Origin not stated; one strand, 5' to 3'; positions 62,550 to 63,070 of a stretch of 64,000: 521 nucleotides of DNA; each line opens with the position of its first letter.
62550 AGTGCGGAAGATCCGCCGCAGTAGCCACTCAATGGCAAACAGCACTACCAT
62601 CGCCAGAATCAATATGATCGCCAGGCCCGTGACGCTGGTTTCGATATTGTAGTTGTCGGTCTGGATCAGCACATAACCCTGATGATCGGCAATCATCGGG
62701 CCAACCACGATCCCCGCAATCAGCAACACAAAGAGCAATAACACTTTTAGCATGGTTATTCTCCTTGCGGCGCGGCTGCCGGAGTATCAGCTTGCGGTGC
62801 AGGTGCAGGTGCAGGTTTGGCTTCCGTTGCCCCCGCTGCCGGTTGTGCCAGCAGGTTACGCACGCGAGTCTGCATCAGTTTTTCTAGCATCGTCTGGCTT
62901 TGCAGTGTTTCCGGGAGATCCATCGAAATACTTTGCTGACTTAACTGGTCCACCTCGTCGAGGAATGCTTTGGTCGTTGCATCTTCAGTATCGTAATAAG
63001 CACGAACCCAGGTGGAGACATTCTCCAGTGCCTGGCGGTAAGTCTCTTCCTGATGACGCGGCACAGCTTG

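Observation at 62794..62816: In-frame hexanucleotide tandem repeat in the hemX C-terminal coding region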

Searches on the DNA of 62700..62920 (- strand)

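Call 4: search_dna_similar(query=window:62700-62920:-, collection=ecoli_genomes, mode=near, max_rows=40, rows=spread)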
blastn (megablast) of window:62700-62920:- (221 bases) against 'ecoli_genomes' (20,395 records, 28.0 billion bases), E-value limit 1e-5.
Records with a match: 5425; places in all: 5429; records where one place covers at least 80% of the query: 5411.
Genomes with a match: 5425 of 5426; with a place that covers at least 80% of the query: 5411. Places per genome that has any: lowest 1, median 1, highest 2. On chromosomes: 5428 places; on plasmids: 1.
Best place of each record, by identity: >=99% 34; 95-99% 1432; 90-95% 2299; 80-90% 1660.
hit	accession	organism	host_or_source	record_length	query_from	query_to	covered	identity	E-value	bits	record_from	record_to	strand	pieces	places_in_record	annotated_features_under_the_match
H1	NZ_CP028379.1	Escherichia coli O145 str. RM9872 strain RM9872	Bos taurus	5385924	1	221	100%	100.0%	3e-111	409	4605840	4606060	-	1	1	hemX: uroporphyrinogen-III C-methyltransferase | hemY: protoheme IX biogenesis protein HemY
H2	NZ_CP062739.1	Escherichia coli O157:H7 strain Z1723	Bovine Faeces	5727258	1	221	100%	97.2%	2e-53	415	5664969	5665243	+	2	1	hemX: uroporphyrinogen-III C-methyltransferase | hemY: protoheme IX biogenesis protein HemY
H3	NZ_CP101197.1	Escherichia coli strain EC21Z-151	Homo sapiens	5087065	1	221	100%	96.3%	5e-50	404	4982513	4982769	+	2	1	hemX: uroporphyrinogen-III C-methyltransferase | hemY: protoheme IX biogenesis protein HemY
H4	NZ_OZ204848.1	Escherichia coli strain ST38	Homo sapiens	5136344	1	221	100%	96.3%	5e-50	404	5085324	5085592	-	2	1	hemX: uroporphyrinogen-III C-methyltransferase | hemY: protoheme IX biogenesis protein HemY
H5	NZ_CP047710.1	Escherichia coli strain Eco-15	not applicable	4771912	1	221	100%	95.5%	1e-51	393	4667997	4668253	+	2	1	hemX: uroporphyrinogen-III C-methyltransferase | hemY: protoheme IX biogenesis protein HemY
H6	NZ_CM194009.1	Escherichia coli strain KUN2017-0933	Homo sapiens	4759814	1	221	100%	95.5%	1e-51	393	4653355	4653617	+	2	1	hemX: uroporphyrinogen-III C-methyltransferase | hemY: protoheme IX biogenesis protein HemY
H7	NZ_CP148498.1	Escherichia coli strain Z1323CEC0002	Chicken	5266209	1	221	100%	95.5%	2e-48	393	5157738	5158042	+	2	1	hemX: uroporphyrinogen-III C-methyltransferase | hemY: protoheme IX biogenesis protein HemY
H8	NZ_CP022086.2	Escherichia coli O104:H4 strain FDAARGOS_348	Homo sapiens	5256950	1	221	100%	95.1%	1e-46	388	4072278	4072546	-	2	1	hemX: uroporphyrinogen-III C-methyltransferase | hemY: protoheme IX biogenesis protein HemY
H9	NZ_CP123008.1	Escherichia coli strain NWU_4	Bos taurus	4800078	1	221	100%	95.1%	1e-46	388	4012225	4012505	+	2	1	hemX: uroporphyrinogen-III C-methyltransferase | hemY: protoheme IX biogenesis protein HemY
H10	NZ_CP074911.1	Escherichia coli strain 08_3418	Homo sapiens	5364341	1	221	100%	95.1%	1e-46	388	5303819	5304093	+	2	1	hemX: uroporphyrinogen-III C-methyltransferase | hemY: protoheme IX biogenesis protein HemY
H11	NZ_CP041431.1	Escherichia coli strain STEC316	Raw beef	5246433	1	221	100%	95.0%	8e-93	348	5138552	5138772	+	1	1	hemX: uroporphyrinogen-III C-methyltransferase | hemY: protoheme IX biogenesis protein HemY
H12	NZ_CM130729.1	Escherichia coli strain IAL7250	Homo sapiens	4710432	1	221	100%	94.7%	8e-93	348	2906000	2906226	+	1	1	hemX: uroporphyrinogen-III C-methyltransferase | hemY: protoheme IX biogenesis protein HemY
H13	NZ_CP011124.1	Escherichia coli strain USML2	Elaeis guineensis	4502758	1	221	100%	94.6%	2e-89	337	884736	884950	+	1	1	hemX: uroporphyrinogen-III C-methyltransferase | hemY: protoheme IX biogenesis protein HemY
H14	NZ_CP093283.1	Escherichia coli strain EC-14-2-9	Homo sapiens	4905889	1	221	100%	94.6%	2e-89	337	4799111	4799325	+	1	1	hemX: uroporphyrinogen-III C-methyltransferase | hemY: protoheme IX biogenesis protein HemY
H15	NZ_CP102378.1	Escherichia coli strain JB41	laboratory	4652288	1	221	100%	94.6%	2e-89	337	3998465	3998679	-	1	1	hemX: uroporphyrinogen-III C-methyltransferase | hemY: protoheme IX biogenesis protein HemY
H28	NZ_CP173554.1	Escherichia coli strain 98203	Homo sapiens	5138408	1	221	100%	90.0%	4e-76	292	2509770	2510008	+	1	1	hemX: uroporphyrinogen-III C-methyltransferase | hemY: protoheme IX biogenesis protein HemY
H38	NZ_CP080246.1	Escherichia coli strain SYNB1934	Homo sapiens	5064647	1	221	100%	84.1%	8e-53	215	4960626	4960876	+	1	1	hemX: uroporphyrinogen-III C-methyltransferase | hemY: protoheme IX biogenesis protein HemY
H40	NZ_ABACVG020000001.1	Escherichia coli strain 2020CK-00188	Homo sapiens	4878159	105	221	53%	99.1%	1e-51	211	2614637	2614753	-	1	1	hemX: uroporphyrinogen-III C-methyltransferase | hemY: protoheme IX biogenesis protein HemY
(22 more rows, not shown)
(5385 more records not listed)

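Call 7: get_annotated_region(hit=H7, flank=150)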
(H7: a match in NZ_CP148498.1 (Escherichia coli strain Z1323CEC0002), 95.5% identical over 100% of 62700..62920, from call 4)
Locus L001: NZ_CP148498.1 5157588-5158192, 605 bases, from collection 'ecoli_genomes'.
description: Escherichia coli strain Z1323CEC0002 chromosome, complete genome
organism: Escherichia coli strain Z1323CEC0002 (NCBI taxid 562)
replicon: chromosome; assembly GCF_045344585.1
host: Chicken; source: -; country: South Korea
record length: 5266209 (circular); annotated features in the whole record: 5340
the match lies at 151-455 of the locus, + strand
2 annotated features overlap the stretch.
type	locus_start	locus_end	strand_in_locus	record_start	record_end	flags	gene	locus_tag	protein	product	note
CDS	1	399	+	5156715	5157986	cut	hemX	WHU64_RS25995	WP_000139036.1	uroporphyrinogen-III C-methyltransferase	-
CDS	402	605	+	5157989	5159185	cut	hemY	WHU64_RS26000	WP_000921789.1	protoheme IX biogenesis protein HemY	-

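Call 8: get_annotated_region(hit=H2, flank=150)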
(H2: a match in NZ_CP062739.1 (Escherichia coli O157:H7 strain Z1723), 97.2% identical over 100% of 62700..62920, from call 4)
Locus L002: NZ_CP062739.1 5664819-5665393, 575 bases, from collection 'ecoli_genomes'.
description: Escherichia coli O157:H7 strain Z1723 chromosome, complete genome
organism: Escherichia coli O157:H7 strain Z1723 (NCBI taxid 83334)
replicon: chromosome; assembly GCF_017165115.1
host: -; source: Bovine Faeces; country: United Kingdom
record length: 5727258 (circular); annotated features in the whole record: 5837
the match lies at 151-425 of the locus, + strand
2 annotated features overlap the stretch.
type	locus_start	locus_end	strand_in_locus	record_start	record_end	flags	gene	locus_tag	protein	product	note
CDS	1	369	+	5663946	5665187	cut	hemX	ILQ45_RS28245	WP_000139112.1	uroporphyrinogen-III C-methyltransferase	-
CDS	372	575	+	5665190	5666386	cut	hemY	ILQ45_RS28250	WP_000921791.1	protoheme IX biogenesis protein HemY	-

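Call 9: get_annotated_region(hit=H15, flank=150)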
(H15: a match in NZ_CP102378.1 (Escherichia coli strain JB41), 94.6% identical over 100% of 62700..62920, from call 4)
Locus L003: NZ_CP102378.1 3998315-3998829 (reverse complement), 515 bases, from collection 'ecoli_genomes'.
description: Escherichia coli strain JB41 chromosome, complete genome
organism: Escherichia coli strain JB41 (NCBI taxid 562)
replicon: chromosome; assembly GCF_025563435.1
host: laboratory; source: Winter laboratory; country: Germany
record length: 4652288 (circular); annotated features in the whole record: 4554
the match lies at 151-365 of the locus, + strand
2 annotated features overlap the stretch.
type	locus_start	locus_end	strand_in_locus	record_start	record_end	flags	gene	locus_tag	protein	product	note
CDS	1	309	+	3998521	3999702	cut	hemX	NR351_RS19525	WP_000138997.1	uroporphyrinogen-III C-methyltransferase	-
CDS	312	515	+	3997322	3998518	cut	hemY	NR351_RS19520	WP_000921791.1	protoheme IX biogenesis protein HemY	-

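Call 10: get_annotated_region(hit=H11, flank=150)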
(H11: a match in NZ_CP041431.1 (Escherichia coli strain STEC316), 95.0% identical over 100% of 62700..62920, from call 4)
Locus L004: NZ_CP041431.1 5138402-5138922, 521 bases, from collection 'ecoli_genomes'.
description: Escherichia coli strain STEC316 chromosome, complete genome
organism: Escherichia coli strain STEC316 (NCBI taxid 562)
replicon: chromosome; assembly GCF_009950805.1
host: -; source: Raw beef; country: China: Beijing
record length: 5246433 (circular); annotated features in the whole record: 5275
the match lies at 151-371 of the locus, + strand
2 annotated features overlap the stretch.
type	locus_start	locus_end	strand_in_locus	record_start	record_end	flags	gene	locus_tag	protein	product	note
CDS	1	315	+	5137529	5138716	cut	hemX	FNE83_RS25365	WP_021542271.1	uroporphyrinogen-III C-methyltransferase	-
CDS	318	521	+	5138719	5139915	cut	hemY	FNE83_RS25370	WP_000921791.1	protoheme IX biogenesis protein HemY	-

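Call 11: get_annotated_region(hit=H38, flank=150)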
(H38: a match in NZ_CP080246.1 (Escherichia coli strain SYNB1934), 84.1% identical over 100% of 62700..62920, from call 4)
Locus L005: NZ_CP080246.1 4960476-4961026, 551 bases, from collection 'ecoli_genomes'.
description: Escherichia coli strain SYNB1934 chromosome, complete genome
organism: Escherichia coli strain SYNB1934 (NCBI taxid 562)
replicon: chromosome; assembly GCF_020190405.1
host: Homo sapiens; source: -; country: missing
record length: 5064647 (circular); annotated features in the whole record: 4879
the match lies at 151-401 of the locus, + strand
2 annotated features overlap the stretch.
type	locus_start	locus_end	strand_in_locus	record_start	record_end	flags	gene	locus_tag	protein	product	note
CDS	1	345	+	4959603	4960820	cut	hemX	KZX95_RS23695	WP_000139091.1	uroporphyrinogen-III C-methyltransferase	-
CDS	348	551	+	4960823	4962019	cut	hemY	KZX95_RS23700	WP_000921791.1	protoheme IX biogenesis protein HemY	-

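Call 12: get_annotated_region(hit=H9, flank=150)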
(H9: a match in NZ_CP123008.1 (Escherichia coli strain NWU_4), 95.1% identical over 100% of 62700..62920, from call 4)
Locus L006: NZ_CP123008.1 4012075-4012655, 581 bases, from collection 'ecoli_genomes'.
description: Escherichia coli strain NWU_4 chromosome, complete genome
organism: Escherichia coli strain NWU_4 (NCBI taxid 562)
replicon: chromosome; assembly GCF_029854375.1
host: Bos taurus; source: missing; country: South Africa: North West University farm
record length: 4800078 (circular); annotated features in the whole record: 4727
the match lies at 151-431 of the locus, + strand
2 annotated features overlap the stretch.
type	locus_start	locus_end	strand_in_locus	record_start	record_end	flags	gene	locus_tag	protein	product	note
CDS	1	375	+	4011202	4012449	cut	hemX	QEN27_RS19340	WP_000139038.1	uroporphyrinogen-III C-methyltransferase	-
CDS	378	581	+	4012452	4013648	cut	hemY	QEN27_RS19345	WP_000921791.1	protoheme IX biogenesis protein HemY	-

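Call 28: search_dna_similar(query=window:62700-62920:-, collection=ecoli_genomes, mode=near, max_rows=40, rows=best)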
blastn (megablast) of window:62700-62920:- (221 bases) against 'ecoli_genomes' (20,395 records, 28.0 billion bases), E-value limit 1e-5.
Records with a match: 5425; places in all: 5429; records where one place covers at least 80% of the query: 5411.
Genomes with a match: 5425 of 5426; with a place that covers at least 80% of the query: 5411. Places per genome that has any: lowest 1, median 1, highest 2. On chromosomes: 5428 places; on plasmids: 1.
Best place of each record, by identity: >=99% 34; 95-99% 1432; 90-95% 2299; 80-90% 1660.
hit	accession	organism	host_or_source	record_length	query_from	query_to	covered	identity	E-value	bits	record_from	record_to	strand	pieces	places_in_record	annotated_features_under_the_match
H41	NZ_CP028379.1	Escherichia coli O145 str. RM9872 strain RM9872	Bos taurus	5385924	1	221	100%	100.0%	3e-111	409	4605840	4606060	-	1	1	hemX: uroporphyrinogen-III C-methyltransferase | hemY: protoheme IX biogenesis protein HemY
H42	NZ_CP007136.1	Escherichia coli O145:H28 str. RM12581 strain RM12581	lettuce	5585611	1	221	100%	100.0%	3e-111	409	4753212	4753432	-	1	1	hemX: uroporphyrinogen-III C-methyltransferase | hemY: protoheme IX biogenesis protein HemY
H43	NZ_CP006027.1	Escherichia coli O145:H28 str. RM13514 strain RM13514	Homo sapiens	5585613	1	221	100%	100.0%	3e-111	409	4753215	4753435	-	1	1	hemX: uroporphyrinogen-III C-methyltransferase | hemY: protoheme IX biogenesis protein HemY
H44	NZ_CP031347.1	Escherichia coli O145 strain RM9873-C1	cattle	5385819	1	221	100%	100.0%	3e-111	409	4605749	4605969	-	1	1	hemX: uroporphyrinogen-III C-methyltransferase | hemY: protoheme IX biogenesis protein HemY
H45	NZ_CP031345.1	Escherichia coli O145 strain RM12367-C1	creek water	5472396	1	221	100%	100.0%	3e-111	409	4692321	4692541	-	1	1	hemX: uroporphyrinogen-III C-methyltransferase | hemY: protoheme IX biogenesis protein HemY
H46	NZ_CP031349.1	Escherichia coli O145 strain RM9467-C1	Cattle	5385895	1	221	100%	100.0%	3e-111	409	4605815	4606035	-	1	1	hemX: uroporphyrinogen-III C-methyltransferase | hemY: protoheme IX biogenesis protein HemY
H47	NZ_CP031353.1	Escherichia coli O145 strain RM9154-C1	Cattle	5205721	1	221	100%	100.0%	3e-111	409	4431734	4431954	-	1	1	hemX: uroporphyrinogen-III C-methyltransferase | hemY: protoheme IX biogenesis protein HemY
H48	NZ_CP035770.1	Escherichia coli O145 strain RM8988-C1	Cattle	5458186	1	221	100%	100.0%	3e-111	409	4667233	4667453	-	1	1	hemX: uroporphyrinogen-III C-methyltransferase | hemY: protoheme IX biogenesis protein HemY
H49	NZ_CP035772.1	Escherichia coli O145 strain RM8843-C1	missing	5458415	1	221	100%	100.0%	3e-111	409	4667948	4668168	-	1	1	hemX: uroporphyrinogen-III C-methyltransferase | hemY: protoheme IX biogenesis protein HemY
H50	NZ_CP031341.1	Escherichia coli O145 strain RM12275-C1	missing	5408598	1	221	100%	100.0%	3e-111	409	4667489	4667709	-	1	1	hemX: uroporphyrinogen-III C-methyltransferase | hemY: protoheme IX biogenesis protein HemY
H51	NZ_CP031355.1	Escherichia coli O145 strain RM8995-C1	missing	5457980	1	221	100%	100.0%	3e-111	409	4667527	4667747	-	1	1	hemX: uroporphyrinogen-III C-methyltransferase | hemY: protoheme IX biogenesis protein HemY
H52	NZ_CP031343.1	Escherichia coli O145 strain RM10425-C1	cattle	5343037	1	221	100%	100.0%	3e-111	409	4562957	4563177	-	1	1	hemX: uroporphyrinogen-III C-methyltransferase | hemY: protoheme IX biogenesis protein HemY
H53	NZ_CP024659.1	Escherichia coli strain RM9872-C1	cattle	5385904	1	221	100%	100.0%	3e-111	409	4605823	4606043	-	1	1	hemX: uroporphyrinogen-III C-methyltransferase | hemY: protoheme IX biogenesis protein HemY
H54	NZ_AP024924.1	Escherichia coli O145:H28 strain 16003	Homo sapiens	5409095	1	221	100%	100.0%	3e-111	409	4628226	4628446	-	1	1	hemX: uroporphyrinogen-III C-methyltransferase | hemY: protoheme IX biogenesis protein HemY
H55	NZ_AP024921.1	Escherichia coli O145:H28 strain 12E115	Homo sapiens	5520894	1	221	100%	100.0%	3e-111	409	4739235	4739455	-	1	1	hemX: uroporphyrinogen-III C-methyltransferase | hemY: protoheme IX biogenesis protein HemY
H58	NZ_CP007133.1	Escherichia coli O145:H28 str. RM12761 strain RM12761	ice cream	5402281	1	221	100%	99.6%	8e-58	448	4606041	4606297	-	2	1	hemX: uroporphyrinogen-III C-methyltransferase | hemY: protoheme IX biogenesis protein HemY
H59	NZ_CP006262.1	Escherichia coli O145:H28 str. RM13516 strain RM13516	Homo sapiens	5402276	1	221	100%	99.6%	8e-58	448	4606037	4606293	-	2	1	hemX: uroporphyrinogen-III C-methyltransferase | hemY: protoheme IX biogenesis protein HemY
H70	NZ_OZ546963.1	Escherichia coli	Homo sapiens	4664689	1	221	100%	97.6%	1e-51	420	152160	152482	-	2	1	hemX: uroporphyrinogen-III C-methyltransferase | hemY: protoheme IX biogenesis protein HemY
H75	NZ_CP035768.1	Escherichia coli O145 strain RM11626-C1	Cattle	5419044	1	221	100%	97.4%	7e-103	381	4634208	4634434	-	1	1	hemX: uroporphyrinogen-III C-methyltransferase | hemY: protoheme IX biogenesis protein HemY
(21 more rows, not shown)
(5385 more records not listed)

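Call 29: get_annotated_region(hit=H58, flank=150)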
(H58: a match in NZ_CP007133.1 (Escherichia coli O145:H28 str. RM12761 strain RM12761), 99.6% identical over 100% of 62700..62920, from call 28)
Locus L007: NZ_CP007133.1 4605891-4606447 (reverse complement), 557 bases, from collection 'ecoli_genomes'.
description: Escherichia coli O145:H28 str. RM12761 chromosome, complete genome
organism: Escherichia coli O145:H28 str. RM12761 strain RM12761 (NCBI taxid 1248903)
replicon: chromosome; assembly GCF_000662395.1
host: -; source: ice cream; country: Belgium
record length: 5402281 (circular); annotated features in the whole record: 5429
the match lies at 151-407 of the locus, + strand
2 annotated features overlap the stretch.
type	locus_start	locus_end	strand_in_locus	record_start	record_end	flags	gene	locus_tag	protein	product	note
CDS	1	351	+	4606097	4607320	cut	hemX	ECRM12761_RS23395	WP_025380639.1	uroporphyrinogen-III C-methyltransferase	-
CDS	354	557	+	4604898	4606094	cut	hemY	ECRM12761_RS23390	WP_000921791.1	protoheme IX biogenesis protein HemY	-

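Call 30: get_annotated_region(hit=H75, flank=150)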
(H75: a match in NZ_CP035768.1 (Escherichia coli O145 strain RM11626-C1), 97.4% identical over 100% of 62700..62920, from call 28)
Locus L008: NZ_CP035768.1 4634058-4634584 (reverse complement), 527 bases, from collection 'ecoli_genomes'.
description: Escherichia coli O145 strain RM11626-C1 chromosome, complete genome
organism: Escherichia coli O145 strain RM11626-C1 (NCBI taxid 1055538)
replicon: chromosome; assembly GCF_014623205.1
host: Cattle; source: feces; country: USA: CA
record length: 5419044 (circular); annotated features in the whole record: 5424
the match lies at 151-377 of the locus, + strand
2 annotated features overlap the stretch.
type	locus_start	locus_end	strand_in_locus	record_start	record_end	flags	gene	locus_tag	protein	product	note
CDS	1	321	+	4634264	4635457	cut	hemX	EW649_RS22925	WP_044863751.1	uroporphyrinogen-III C-methyltransferase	-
CDS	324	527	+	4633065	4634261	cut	hemY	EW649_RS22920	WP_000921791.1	protoheme IX biogenesis protein HemY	-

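Call 31: get_annotated_region(hit=H70, flank=150)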
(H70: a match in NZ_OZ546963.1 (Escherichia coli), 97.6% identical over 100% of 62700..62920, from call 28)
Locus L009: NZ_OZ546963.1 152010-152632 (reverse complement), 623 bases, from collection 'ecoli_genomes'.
description: Escherichia coli isolate AF56 chromosome 1, complete sequence
organism: Escherichia coli (NCBI taxid 562)
replicon: chromosome; assembly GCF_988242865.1
host: Homo sapiens; source: blood culture; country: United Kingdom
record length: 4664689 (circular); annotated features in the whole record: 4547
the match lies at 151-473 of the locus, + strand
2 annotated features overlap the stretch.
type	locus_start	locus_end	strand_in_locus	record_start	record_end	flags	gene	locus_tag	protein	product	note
CDS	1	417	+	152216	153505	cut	hemX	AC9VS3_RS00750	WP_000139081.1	uroporphyrinogen-III C-methyltransferase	-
CDS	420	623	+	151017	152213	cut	hemY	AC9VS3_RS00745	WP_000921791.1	protoheme IX biogenesis protein HemY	-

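Call 32: get_annotated_region(hit=H40, flank=400)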
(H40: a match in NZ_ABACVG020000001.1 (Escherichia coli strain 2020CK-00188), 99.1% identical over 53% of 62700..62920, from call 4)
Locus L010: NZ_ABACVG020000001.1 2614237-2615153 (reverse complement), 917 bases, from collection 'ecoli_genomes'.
description: Escherichia coli strain 2020CK-00188 chromosome, whole genome shotgun sequence
organism: Escherichia coli strain 2020CK-00188 (NCBI taxid 562)
replicon: chromosome; assembly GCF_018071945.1
host: Homo sapiens; source: Rectal Swab; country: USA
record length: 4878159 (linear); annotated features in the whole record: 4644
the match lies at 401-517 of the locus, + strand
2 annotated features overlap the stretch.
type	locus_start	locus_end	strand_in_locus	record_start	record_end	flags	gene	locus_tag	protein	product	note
CDS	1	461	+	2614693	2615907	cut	hemX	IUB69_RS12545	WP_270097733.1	uroporphyrinogen-III C-methyltransferase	-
CDS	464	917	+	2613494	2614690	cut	hemY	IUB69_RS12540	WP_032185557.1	protoheme IX biogenesis protein HemY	-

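Call 34: search_dna_similar(query=L003:120-400:+, collection=ecoli_genomes, mode=near, max_rows=60, rows=spread)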
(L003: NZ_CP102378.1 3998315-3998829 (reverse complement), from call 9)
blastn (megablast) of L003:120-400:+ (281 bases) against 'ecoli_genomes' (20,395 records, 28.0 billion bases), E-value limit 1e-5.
Records with a match: 5425; places in all: 5429; records where one place covers at least 80% of the query: 5425.
Genomes with a match: 5425 of 5426; with a place that covers at least 80% of the query: 5425. Places per genome that has any: lowest 1, median 1, highest 2. On chromosomes: 5428 places; on plasmids: 1.
Best place of each record, by identity: >=99% 963; 95-99% 1959; 90-95% 1992; 80-90% 511.
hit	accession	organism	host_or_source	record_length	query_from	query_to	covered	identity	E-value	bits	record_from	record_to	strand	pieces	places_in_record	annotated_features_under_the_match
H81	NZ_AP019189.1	Escherichia coli strain M217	Homo sapiens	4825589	1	281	100%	100.0%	2e-144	520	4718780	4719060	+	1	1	hemX: uroporphyrinogen-III C-methyltransferase | hemY: protoheme IX biogenesis protein HemY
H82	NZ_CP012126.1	Escherichia coli strain DH1Ec104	missing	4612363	1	281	100%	100.0%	2e-144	520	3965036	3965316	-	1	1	hemX: uroporphyrinogen-III C-methyltransferase | hemY: protoheme IX biogenesis protein HemY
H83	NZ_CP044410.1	Escherichia coli strain ecMN1F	Coffea arabica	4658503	1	281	100%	100.0%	2e-144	520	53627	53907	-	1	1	hemX: uroporphyrinogen-III C-methyltransferase | hemY: protoheme IX biogenesis protein HemY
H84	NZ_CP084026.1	Escherichia coli strain 035053C1pKPC2_Vir_090515B1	conjugation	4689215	1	281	100%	100.0%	2e-144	520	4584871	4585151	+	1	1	hemX: uroporphyrinogen-III C-methyltransferase | hemY: protoheme IX biogenesis protein HemY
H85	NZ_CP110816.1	Escherichia coli strain THB42-F5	dog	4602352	1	281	100%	100.0%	2e-144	520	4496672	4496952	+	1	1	hemX: uroporphyrinogen-III C-methyltransferase | hemY: protoheme IX biogenesis protein HemY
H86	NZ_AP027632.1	Escherichia coli strain PSJ-16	Homo sapiens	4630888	1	281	100%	100.0%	2e-144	520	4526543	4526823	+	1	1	hemX: uroporphyrinogen-III C-methyltransferase | hemY: protoheme IX biogenesis protein HemY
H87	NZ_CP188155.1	Escherichia coli strain TUM24563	Laboratory developed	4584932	1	281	100%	100.0%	2e-144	520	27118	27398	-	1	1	hemX: uroporphyrinogen-III C-methyltransferase | hemY: protoheme IX biogenesis protein HemY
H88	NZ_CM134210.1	Escherichia coli strain 158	Homo sapiens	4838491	1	281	100%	100.0%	2e-144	520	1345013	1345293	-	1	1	hemX: uroporphyrinogen-III C-methyltransferase | hemY: protoheme IX biogenesis protein HemY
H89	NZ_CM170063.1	Escherichia coli strain K-12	Lab bacteria culture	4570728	1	281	100%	100.0%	2e-144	520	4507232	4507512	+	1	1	hemX: uroporphyrinogen-III C-methyltransferase | hemY: protoheme IX biogenesis protein HemY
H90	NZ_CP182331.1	Escherichia coli strain A65EC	-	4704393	2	281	100%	99.6%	3e-142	512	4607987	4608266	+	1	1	hemX: uroporphyrinogen-III C-methyltransferase | hemY: protoheme IX biogenesis protein HemY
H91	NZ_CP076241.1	Escherichia coli O157:H7 strain Vac_07.1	Rectal swab of live bovine cattle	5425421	2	281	100%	99.3%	5e-71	541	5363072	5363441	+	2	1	hemX: uroporphyrinogen-III C-methyltransferase | hemY: protoheme IX biogenesis protein HemY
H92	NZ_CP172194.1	Escherichia coli strain GF66.1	chicken meat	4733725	1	281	100%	98.7%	3e-68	532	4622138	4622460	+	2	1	hemX: uroporphyrinogen-III C-methyltransferase | hemY: protoheme IX biogenesis protein HemY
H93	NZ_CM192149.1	Escherichia coli strain Ec-U3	Homo sapiens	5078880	1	281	100%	98.3%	1e-71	526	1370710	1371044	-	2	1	hemX: uroporphyrinogen-III C-methyltransferase | hemY: protoheme IX biogenesis protein HemY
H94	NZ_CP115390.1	Escherichia coli strain CUVET20-PYO1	dog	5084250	1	281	100%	98.0%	1e-66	520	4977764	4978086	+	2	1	hemX: uroporphyrinogen-III C-methyltransferase | hemY: protoheme IX biogenesis protein HemY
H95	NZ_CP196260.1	Escherichia coli strain AH21B066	Homo sapiens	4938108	1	281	100%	98.0%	1e-66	520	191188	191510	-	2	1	hemX: uroporphyrinogen-III C-methyltransferase | hemY: protoheme IX biogenesis protein HemY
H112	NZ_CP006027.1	Escherichia coli O145:H28 str. RM13514 strain RM13514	Homo sapiens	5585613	1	281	100%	94.4%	2e-119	436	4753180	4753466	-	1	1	hemX: uroporphyrinogen-III C-methyltransferase | hemY: protoheme IX biogenesis protein HemY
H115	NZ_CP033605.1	Escherichia coli O157:H7 strain TR01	Cattle carcass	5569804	1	281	100%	93.6%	1e-117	431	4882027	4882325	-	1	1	hemX: uroporphyrinogen-III C-methyltransferase | hemY: protoheme IX biogenesis protein HemY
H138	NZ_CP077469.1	Escherichia coli O111:H11 strain 8D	Homo sapiens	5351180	1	281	100%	88.1%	5e-91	342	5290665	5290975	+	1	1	hemX: uroporphyrinogen-III C-methyltransferase | hemY: protoheme IX biogenesis protein HemY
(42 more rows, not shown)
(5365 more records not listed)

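Call 50: get_annotated_region(hit=H2, flank=7000)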
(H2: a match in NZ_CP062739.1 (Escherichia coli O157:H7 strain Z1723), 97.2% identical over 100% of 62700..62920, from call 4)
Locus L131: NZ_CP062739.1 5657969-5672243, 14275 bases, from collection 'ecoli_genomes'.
description: Escherichia coli O157:H7 strain Z1723 chromosome, complete genome
organism: Escherichia coli O157:H7 strain Z1723 (NCBI taxid 83334)
replicon: chromosome; assembly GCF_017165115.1
host: -; source: Bovine Faeces; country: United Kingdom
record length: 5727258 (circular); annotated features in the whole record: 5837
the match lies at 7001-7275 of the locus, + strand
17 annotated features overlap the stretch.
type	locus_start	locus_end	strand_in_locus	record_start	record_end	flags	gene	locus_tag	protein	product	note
CDS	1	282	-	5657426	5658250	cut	dapF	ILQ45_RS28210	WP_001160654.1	diaminopimelate epimerase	-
CDS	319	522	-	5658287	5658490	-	lptM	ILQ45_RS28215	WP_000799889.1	LPS translocon maturation chaperone LptM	-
CDS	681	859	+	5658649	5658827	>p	-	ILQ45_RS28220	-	DKNYY family protein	frameshifted; internal stop; incomplete; partial in the middle of a contig; missing C-terminus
CDS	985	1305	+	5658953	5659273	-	cyaY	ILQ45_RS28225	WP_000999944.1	iron donor protein CyaY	-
CDS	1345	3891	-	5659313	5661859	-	cyaA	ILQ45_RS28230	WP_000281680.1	class I adenylate cyclase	-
CDS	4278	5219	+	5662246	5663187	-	hemC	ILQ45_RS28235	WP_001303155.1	hydroxymethylbilane synthase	-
CDS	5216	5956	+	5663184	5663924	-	hemD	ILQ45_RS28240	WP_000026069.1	uroporphyrinogen-III synthase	-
CDS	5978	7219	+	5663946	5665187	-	hemX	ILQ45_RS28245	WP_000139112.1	uroporphyrinogen-III C-methyltransferase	-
CDS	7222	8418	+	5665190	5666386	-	hemY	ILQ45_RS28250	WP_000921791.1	protoheme IX biogenesis protein HemY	-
CDS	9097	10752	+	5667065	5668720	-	aslA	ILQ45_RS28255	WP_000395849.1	arylsulfatase AslA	-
CDS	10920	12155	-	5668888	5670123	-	aslB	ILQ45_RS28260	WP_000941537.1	anaerobic sulfatase maturase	-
tRNA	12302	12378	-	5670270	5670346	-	-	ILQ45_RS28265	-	tRNA-Pro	-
tRNA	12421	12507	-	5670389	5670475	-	-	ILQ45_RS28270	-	tRNA-Leu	-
tRNA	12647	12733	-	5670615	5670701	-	-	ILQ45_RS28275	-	tRNA-Leu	-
tRNA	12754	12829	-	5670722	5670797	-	-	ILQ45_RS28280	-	tRNA-His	-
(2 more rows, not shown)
